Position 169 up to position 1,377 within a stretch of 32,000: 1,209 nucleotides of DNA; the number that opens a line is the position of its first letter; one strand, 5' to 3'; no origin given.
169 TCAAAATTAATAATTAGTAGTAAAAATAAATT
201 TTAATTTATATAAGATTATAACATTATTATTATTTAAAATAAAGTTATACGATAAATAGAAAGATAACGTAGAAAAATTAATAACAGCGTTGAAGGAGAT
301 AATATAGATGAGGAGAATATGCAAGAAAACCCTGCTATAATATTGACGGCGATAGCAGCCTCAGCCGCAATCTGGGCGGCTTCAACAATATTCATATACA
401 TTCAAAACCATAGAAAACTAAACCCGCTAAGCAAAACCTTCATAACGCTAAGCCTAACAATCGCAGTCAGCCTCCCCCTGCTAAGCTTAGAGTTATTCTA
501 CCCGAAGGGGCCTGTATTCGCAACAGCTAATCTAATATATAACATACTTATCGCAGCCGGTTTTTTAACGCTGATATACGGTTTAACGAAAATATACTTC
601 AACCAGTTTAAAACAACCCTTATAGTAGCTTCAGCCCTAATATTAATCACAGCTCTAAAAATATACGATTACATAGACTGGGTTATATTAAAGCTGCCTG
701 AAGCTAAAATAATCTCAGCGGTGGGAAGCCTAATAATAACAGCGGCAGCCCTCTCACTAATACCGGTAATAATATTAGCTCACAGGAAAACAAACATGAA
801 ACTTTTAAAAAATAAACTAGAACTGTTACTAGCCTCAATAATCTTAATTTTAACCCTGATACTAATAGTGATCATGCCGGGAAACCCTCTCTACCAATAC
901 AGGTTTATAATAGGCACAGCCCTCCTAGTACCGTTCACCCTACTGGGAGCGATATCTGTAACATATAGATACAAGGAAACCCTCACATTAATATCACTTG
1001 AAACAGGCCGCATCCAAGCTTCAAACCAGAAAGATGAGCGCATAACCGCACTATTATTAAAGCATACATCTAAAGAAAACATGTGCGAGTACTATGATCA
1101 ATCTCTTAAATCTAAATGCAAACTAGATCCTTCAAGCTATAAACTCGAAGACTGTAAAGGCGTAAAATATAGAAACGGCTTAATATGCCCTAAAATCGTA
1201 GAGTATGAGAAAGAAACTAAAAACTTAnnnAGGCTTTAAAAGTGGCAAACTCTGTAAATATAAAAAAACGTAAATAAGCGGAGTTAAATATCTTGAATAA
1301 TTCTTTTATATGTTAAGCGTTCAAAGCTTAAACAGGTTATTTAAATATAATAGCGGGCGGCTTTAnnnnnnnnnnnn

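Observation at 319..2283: Tandem paralogous 7-TM proteins with an invariant C-x10-C-x11-C-x10-C tail, directly upstream of mgtA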

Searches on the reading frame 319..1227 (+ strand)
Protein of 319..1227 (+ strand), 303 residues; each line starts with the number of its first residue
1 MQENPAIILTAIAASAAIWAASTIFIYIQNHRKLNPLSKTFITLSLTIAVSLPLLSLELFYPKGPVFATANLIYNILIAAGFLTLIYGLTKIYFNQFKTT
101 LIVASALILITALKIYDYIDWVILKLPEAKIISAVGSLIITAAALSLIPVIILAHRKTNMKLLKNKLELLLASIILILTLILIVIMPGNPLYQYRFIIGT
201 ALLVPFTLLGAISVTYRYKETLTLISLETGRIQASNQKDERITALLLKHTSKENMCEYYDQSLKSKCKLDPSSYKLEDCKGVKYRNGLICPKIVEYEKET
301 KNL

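Call 4: search_protein_families(library=pfam, proteins=[window:319-1227:+], max_evalue=1)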
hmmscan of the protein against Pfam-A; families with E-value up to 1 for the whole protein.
window:319-1227:+ (303 aa): 1 family
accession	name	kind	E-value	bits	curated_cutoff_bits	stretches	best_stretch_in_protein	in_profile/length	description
PF23778.1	Phage_holin_2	-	0.015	15.9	32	1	15-91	6-84/92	Putative phage holin family 2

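Call 5: search_protein_families(library=ncbifam, proteins=[window:319-1227:+], max_evalue=1)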
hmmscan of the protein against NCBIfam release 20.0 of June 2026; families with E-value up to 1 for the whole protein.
window:319-1227:+ (303 aa): 2 families
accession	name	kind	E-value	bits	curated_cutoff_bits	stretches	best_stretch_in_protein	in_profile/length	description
TIGR01654.1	bact_immun_7tm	subfamily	9.3e-05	21.1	189.35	2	156-214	209-268/681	bacteriocin-associated integral membrane protein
TIGR03025.1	EPS_sugtrans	subfamily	0.32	10.1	295.55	1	112-266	14-165/445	exopolysaccharide biosynthesis polyprenyl glycosylphosphotransferase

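Call 84: search_protein_families(library=padloc, proteins=[window:319-1227:+], max_evalue=0.1)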
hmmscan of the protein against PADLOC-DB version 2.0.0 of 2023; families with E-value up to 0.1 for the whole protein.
window:319-1227:+ (303 aa): 0 families

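Call 85: search_protein_families(library=phrogs, proteins=[window:319-1227:+], max_evalue=0.1)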
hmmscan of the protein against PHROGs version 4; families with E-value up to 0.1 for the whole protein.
window:319-1227:+ (303 aa): 0 families
